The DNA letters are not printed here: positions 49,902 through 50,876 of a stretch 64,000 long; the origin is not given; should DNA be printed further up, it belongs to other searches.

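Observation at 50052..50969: Second paralog of the membrane-wHTH protein with a distinct 11-bp-periodic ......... repeat array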

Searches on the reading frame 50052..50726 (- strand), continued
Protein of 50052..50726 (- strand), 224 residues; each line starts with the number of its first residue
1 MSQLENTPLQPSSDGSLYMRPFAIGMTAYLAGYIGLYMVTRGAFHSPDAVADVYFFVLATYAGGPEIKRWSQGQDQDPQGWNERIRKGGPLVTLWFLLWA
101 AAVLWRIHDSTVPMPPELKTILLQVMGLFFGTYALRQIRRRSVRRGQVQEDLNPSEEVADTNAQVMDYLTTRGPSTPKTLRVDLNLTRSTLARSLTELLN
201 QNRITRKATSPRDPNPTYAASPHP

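Call 32: fold_search(model_id=the predicted structure, library=pdb)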
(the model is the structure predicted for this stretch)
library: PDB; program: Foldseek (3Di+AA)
matches with E <= 10: 1235; with E <= 0.001: 0
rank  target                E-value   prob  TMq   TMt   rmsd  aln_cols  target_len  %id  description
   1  4kmf_A                9.3e-03  1.00  0.26  0.91   1.3        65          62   20  Crystal structure of Zalpha domain from Carassius auratus PKZ in complex with Z-DNA (released 2013-07-03)
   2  5j6x_B                1.7e-02  1.00  0.26  0.85   2.1        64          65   22  Crystal structure of the apo-Zalpha of Zebrafish PKZ (released 2016-09-07)
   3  2mh2_MODEL_1_A        1.9e-02  1.00  0.24  0.80   1.4        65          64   17  Structural insights into the DNA recognition and protein interaction domains reveal fundamental homologous DNA (released 2014-04-16)
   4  5h3r_B                2.4e-02  1.00  0.26  0.40   7.4        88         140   17  Crystal Structure of mutant MarR C80S from E.coli complexed with operator DNA (released 2017-08-02)
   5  2a61_A                2.4e-02  1.00  0.26  0.41  11.8        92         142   17  The crystal structure of transcriptional regulator Tm0710 from Thermotoga maritima (released 2005-07-19)
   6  5h3r_A                2.4e-02  1.00  0.25  0.39  10.4       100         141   16  Crystal Structure of mutant MarR C80S from E.coli complexed with operator DNA (released 2017-08-02)
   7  4yif_B                2.8e-02  1.00  0.27  0.42  10.6        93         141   17  Crystal structure of Rv0880 (released 2015-06-10)
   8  4lb5_B                2.9e-02  1.00  0.26  0.86   1.4        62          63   22  Crystal structure of PKZ Zalpha in complex with ds(CG)6 (hexagonal form) (released 2013-09-18)
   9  9fhl_c                2.9e-02  1.00  0.25  0.46   5.9        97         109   18  High-resolution cryo-EM structure of Saccharolobus solfataricus 30S ribosomal subunit bound to mRNA and initiator tRNA (released 2025-01-15)
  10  3bj6_A                2.9e-02  1.00  0.25  0.36  11.4       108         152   18  Crystal structure of MarR family transcription regulator SP03579 (released 2007-12-18)
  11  3bj6_B                3.1e-02  1.00  0.25  0.36  11.1       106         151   19  Crystal structure of MarR family transcription regulator SP03579 (released 2007-12-18)
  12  2d1h_A                3.5e-02  1.00  0.26  0.54   4.5        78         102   22  Crystal structure of ST1889 protein from thermoacidophilic archaeon Sulfolobus tokodaii (released 2006-09-05)
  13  4yif_C                3.5e-02  1.00  0.27  0.42  11.0        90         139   16  Crystal structure of Rv0880 (released 2015-06-10)
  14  5yi0_A                3.5e-02  1.00  0.25  0.37  10.6        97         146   16  Structure of Lactococcus lactis ZitR, C30AH42A mutant (released 2017-12-06)
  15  2d1h_B                3.7e-02  1.00  0.25  0.55   1.7        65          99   25  Crystal structure of ST1889 protein from thermoacidophilic archaeon Sulfolobus tokodaii (released 2006-09-05)
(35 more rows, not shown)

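Call 35: find_homologous_proteins(query=A2, max_evalue=1e-8)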
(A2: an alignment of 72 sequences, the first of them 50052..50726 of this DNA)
Query A2 (72 sequences) (224 aa, profile of the alignment): 26 proteins with E <= 1e-8 among 8000 candidates.
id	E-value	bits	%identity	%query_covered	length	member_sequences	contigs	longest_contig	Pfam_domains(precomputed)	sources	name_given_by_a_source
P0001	1.4e-60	223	100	100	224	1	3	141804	-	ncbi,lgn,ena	-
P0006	1.1e-59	220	60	94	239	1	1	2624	PF13412.13,PF09339.17,PF12802.14,PF25213.2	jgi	jgi:uncharacterized membrane protein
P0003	3.7e-59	218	63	97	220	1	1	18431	-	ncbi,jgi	jgi:hypothetical protein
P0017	1.2e-58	216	47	93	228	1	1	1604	-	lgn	-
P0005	2.7e-58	215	59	98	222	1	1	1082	-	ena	-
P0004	1.4e-57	213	60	99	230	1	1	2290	-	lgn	-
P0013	5.8e-57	211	51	96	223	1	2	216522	-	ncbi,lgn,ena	-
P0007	6.9e-57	210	60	97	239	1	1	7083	PF01047.29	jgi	jgi:uncharacterized membrane protein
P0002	9.5e-57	210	73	93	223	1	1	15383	-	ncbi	-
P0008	5.0e-56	208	58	98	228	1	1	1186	PF01978.26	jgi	jgi:hypothetical protein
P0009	1.4e-55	206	64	90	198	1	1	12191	-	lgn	-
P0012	3.3e-55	205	58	92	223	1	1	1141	PF25213.2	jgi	jgi:hypothetical protein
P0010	4.8e-55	204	55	97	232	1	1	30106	PF01047.29,PF12840.14,PF01022.27,PF09339.17,PF12802.14,PF25213.2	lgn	-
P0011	8.8e-55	204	58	92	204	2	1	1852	PF13338.13,PF09339.17,PF12802.14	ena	-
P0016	1.9e-54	202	48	96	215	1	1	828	PF12840.14,PF09339.17,PF12802.14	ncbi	-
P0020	1.8e-53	199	49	89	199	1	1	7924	PF12840.14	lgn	-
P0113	2.0e-53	199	21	92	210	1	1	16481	PF12802.14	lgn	-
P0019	1.5e-50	190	47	98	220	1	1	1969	-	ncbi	-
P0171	8.8e-46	174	23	85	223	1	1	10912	-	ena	-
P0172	7.5e-45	171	23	72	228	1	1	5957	-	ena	-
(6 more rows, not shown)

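Call 36: find_encoding_contigs(protein=P0113, flank=4000, max_places=1)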
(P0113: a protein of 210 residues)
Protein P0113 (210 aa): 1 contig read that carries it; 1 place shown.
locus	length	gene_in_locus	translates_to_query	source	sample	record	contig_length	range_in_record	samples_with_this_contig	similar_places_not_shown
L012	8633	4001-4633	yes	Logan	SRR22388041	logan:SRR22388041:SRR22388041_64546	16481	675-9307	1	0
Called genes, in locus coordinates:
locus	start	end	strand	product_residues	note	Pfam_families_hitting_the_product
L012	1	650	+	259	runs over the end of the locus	PF00795:CN_hydrolase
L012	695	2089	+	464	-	PF13173:AAA_14, PF13635:DUF4143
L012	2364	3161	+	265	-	PF09407:AbiEi_1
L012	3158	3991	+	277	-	PF08843:AbiEii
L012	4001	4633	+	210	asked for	PF12802:MarR_2 (weak)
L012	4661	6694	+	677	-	PF13620:CarboxypepD_reg (faint)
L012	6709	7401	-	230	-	PF05226:CHASE2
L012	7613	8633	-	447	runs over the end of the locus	PF01979:Amidohydro_1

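Call 37: find_encoding_contigs(protein=P0171, flank=4000, max_places=1)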
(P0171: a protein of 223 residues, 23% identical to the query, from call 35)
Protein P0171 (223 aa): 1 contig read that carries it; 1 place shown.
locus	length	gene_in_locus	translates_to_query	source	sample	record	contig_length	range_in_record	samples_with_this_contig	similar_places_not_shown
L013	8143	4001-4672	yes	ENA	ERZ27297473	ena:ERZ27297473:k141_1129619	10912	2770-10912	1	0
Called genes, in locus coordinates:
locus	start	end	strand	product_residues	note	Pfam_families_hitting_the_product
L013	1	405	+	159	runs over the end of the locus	-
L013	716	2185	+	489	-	PF13676:TIR_2 (weak)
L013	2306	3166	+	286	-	PF17419:MauJ (faint)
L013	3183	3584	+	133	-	-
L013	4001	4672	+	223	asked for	-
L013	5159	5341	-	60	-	-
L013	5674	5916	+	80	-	PF19807:DUF6290, PF08681:TacA1 (weak)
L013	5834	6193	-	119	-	-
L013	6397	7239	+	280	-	PF04055:Radical_SAM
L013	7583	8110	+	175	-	PF07813:LTXXQ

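Call 38: find_encoding_contigs(protein=P0172, flank=4000, max_places=1)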
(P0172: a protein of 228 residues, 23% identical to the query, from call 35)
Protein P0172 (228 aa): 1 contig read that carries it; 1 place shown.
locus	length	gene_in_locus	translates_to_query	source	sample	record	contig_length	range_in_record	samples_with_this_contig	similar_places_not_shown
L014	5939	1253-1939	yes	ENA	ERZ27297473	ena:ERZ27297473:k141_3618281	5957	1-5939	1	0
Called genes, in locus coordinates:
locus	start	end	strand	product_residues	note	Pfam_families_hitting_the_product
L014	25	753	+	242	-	PF01863:YgjP-like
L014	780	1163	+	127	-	PF01844:HNH (weak), PF14279:HNH_5 (weak)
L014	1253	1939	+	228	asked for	-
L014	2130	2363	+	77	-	-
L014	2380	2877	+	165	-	PF10543:ORF6N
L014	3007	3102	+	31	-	-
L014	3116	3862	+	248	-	-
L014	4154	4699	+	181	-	PF01909:NTP_transf_2, PF18765:Polbeta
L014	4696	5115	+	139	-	-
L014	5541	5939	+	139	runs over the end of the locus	?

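Call 39: find_encoding_contigs(protein=P0007, flank=4000, max_places=1)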
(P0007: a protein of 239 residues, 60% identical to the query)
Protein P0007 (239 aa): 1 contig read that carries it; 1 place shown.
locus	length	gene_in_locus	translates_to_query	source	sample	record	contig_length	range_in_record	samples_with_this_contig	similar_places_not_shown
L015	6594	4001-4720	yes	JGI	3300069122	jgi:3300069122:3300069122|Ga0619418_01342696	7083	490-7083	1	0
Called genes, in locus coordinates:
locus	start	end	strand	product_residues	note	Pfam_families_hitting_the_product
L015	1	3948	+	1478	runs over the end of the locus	?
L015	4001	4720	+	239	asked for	PF01047:MarR (weak)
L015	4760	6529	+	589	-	PF02446:Glyco_hydro_77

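Call 45: find_encoding_contigs(protein=P0014, flank=3000, max_places=1)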
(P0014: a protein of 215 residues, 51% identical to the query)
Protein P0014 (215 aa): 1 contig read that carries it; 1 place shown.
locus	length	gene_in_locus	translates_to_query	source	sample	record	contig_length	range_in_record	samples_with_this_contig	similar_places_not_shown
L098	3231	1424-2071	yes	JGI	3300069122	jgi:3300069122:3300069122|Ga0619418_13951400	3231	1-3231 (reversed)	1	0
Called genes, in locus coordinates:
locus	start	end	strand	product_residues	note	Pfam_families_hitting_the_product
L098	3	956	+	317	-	?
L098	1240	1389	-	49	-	-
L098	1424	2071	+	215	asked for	PF25213:HVO_A0261_N (weak)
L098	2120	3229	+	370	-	?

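Call 46: find_encoding_contigs(protein=P0019, flank=3000, max_places=1)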
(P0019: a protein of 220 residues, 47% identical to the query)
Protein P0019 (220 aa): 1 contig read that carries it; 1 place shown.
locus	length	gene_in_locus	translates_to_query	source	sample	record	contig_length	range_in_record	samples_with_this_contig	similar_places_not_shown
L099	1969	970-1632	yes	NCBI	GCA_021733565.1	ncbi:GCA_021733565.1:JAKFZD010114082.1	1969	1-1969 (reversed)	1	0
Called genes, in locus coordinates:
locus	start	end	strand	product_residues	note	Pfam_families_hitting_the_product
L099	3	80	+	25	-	?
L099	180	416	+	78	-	PF22513:FitA-like_RHH (weak)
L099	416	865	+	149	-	PF01850:PIN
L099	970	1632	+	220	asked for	-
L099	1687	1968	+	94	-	?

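Call 47: find_encoding_contigs(protein=P0006, flank=3000, max_places=1)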
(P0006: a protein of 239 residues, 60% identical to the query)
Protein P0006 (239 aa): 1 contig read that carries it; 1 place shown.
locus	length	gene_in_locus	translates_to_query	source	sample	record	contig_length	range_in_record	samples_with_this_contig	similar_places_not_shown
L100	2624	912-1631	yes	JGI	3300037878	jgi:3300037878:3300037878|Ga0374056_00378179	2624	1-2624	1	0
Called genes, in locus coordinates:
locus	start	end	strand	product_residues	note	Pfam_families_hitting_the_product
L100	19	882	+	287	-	-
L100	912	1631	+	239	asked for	PF09339:HTH_IclR (weak), PF13412:HTH_24 (weak), PF25213:HVO_A0261_N (weak), PF12802:MarR_2 (weak)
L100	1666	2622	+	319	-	?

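Call 52: search_protein_families(library=padloc, proteins=[window:50052-50726:-, P0113, P0171, P0172], max_evalue=0.01)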
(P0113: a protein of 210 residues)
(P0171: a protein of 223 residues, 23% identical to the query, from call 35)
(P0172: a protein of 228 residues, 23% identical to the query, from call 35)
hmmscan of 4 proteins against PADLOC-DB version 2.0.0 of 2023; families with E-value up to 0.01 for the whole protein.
window:50052-50726:- (224 aa): 1 family
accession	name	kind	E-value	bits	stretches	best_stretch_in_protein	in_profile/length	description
PDLC01434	CasR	-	0.007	14.2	1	127-213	95-179/191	"CAS-I,CAS-II,CAS-III,CAS-IV,CAS-V,CAS-VI; associated_signaling"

P0113 (210 aa): 11 families
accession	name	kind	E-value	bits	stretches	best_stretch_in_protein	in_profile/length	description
PDLC03963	SoFic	-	6.1e-05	20.6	1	148-209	289-350/361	-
PDLC01857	CARF3--CARF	-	0.0002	19.1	1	164-209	140-185/201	-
PDLC01044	Csa3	-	0.0011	16.9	1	151-201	134-183/194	Type I-A associated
PDLC01438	Csa3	-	0.0012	16.9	1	155-208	150-199/305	"CAS-I,CAS-II,CAS-III,CAS-IV,CAS-V,CAS-VI; associated_signaling"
PDLC01866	CARF3--CARF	-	0.0014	16.6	1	149-205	135-191/207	-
PDLC01860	CARF3--CARF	-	0.0015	16.7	1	151-205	141-195/210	-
PDLC01848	CARF3--CARF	-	0.0025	15.5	1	150-201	134-183/197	-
PDLC01434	CasR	-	0.0068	14.3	0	150-208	125-181/191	"CAS-I,CAS-II,CAS-III,CAS-IV,CAS-V,CAS-VI; associated_signaling"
PDLC01853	CARF3--CARF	-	0.0074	14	0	152-204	137-191/209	-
PDLC01858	CARF3--CARF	-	0.0083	14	0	152-205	143-195/204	-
PDLC01852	CARF3--CARF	-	0.0098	13.8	0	152-206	142-196/208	-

P0171 (223 aa): 1 family
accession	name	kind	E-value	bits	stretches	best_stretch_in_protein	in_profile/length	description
PDLC03963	SoFic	-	0.0074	13.7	0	149-218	278-347/361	-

P0172 (228 aa): 0 families

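Call 53: search_protein_families(library=phrogs, proteins=[window:50052-50726:-, P0113, P0171, P0172], max_evalue=0.01)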
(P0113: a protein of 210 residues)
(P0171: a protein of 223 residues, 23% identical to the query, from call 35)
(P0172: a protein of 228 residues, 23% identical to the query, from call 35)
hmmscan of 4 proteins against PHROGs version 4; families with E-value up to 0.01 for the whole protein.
window:50052-50726:- (224 aa): 0 families

P0113 (210 aa): 6 families
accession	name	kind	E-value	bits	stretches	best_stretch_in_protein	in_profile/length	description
phrog_142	-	moron, auxiliary metabolic gene and host takeover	2.9e-08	34.8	1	148-208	7-68/116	Ren-like exclusion protein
phrog_12156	-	DNA, RNA and nucleotide metabolism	2.4e-07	30.8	1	151-210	421-480/485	DNA helicase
phrog_1687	-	transcription regulation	2.8e-05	25.1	1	150-206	63-119/162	MarR family transcrition regulator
phrog_2391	-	DNA, RNA and nucleotide metabolism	0.00016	22.6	1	149-201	8-60/107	DNA binding protein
phrog_5978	-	unknown function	0.00028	21.1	1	137-207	278-351/364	-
phrog_13105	-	unknown function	0.0051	17.4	1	151-201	3-55/239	-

P0171 (223 aa): 0 families

P0172 (228 aa): 0 families
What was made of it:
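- On Known anti-phage defence or phage protein families: Only weak matches restricted to the winged helix were found: CasR, Csa3 and Ren-like (calls 52, 53).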

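Call 61: search_protein_families(library=pfam, proteins=[L098:3-956:+, L098:2120-3229:+, L100:19-882:+, L100:1666-2622:+, L099:1687-1968:+, L010:1184-1921:+, L010:2022-4583:-, L008:2-1723:-, L011:2994-4955:+, L007:6359-9337:-], max_evalue=0.001)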
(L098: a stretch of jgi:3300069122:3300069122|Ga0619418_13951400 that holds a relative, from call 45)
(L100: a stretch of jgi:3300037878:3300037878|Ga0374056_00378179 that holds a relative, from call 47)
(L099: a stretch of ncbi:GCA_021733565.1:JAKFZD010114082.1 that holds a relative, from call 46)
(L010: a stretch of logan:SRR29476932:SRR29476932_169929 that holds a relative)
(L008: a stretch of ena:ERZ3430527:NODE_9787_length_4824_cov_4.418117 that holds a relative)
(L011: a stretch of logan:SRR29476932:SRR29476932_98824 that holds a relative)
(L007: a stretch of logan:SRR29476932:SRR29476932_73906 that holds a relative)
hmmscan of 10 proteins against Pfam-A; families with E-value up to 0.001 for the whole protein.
L098:3-956:+ (317 aa): 0 families

L098:2120-3229:+ (370 aa): 1 family
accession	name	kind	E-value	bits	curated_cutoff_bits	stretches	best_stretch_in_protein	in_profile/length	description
PF01208.23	URO-D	-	1.7e-128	428.9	23.9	1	11-358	5-345/346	Uroporphyrinogen decarboxylase (URO-D)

L100:19-882:+ (287 aa): 0 families

L100:1666-2622:+ (319 aa): 1 family
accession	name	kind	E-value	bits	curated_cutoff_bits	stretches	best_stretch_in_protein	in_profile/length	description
PF02446.23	Glyco_hydro_77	-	4e-89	300.1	25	1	16-318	1-288/465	4-alpha-glucanotransferase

L099:1687-1968:+ (94 aa): 1 family
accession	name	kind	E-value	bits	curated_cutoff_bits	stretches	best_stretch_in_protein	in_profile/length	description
PF13173.12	AAA_14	-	2.2e-05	24.9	27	1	49-91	4-43/129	AAA domain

L010:1184-1921:+ (245 aa): 0 families

L010:2022-4583:- (853 aa): 0 families

L008:2-1723:- (574 aa): 4 families
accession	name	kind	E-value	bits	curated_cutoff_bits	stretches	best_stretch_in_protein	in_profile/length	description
PF02559.22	CarD_TRCF_RID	-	3.2e-18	66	23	1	370-425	2-57/57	CarD-like/TRCF RID domain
PF17757.6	UvrB_inter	-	5.4e-17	62.1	22.9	1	106-193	1-89/91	UvrB interaction domain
PF00270.35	DEAD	-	1e-10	42.1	26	1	494-567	1-71/167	DEAD/DEAH box helicase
PF04851.21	ResIII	-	0.00041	20.7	22.5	1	495-568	6-80/164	Type III restriction enzyme, res subunit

L011:2994-4955:+ (653 aa): 0 families

L007:6359-9337:- (992 aa): 0 families

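Call 68: search_solved_structures(query=A1, max_evalue=1)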
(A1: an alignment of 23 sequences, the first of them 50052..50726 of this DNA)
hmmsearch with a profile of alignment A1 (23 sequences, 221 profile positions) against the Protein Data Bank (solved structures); distinct sequences matched with E-value up to 1: 59.
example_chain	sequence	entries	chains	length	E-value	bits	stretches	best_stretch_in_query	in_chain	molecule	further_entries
5j6x_A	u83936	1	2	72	1e-06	31.6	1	153-210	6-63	Z-DNA binding protein kinase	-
4lb5_A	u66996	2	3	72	1.1e-06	31.5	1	154-210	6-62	Protein kinase containing Z-DNA binding domains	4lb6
2rvc_A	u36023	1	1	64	2.4e-06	30.4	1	156-210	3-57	Interferon-inducible and double-stranded-dependent eIF-2kinase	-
4kmf_A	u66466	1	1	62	2.7e-06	30.2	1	157-210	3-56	Interferon-inducible and double-stranded-dependent eIF-2kinase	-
9b83_A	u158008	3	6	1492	9.5e-05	25.1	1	157-210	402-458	Maltodextrin-binding protein,Double-stranded RNA-specific adenosine deaminase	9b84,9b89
2l54_A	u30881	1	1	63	0.00024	23.9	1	158-210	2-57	Double-stranded RNA-specific adenosine deaminase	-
1qgp_A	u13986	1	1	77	0.00065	22.4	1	158-210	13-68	PROTEIN (DOUBLE STRANDED RNA ADENOSINE DEAMINASE)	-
1qbj_A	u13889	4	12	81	0.001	21.8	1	158-210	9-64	PROTEIN (DOUBLE-STRANDED RNA SPECIFIC ADENOSINE DEAMINASE (ADAR1)) | Double-stranded RNA-specific adenosine deaminase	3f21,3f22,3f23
8gbd_A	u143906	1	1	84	0.0012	21.5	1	156-210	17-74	Double-stranded RNA-specific adenosine deaminase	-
8gbc_A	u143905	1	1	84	0.0016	21.1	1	156-210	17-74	Double-stranded RNA-specific adenosine deaminase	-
5zu1_A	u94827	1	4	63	0.0017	21.1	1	160-210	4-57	Double-stranded RNA-specific adenosine deaminase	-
3irq_D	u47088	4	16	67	0.002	20.8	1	160-210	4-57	Double-stranded RNA-specific adenosine deaminase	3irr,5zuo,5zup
2acj_A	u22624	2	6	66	0.0022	20.7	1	160-210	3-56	Double-stranded RNA-specific adenosine deaminase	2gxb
4hob_A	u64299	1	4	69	0.0025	20.5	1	157-210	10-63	Putative uncharacterized protein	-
3b73_A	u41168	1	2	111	0.0061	19.2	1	161-203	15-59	PhiH1 repressor-like protein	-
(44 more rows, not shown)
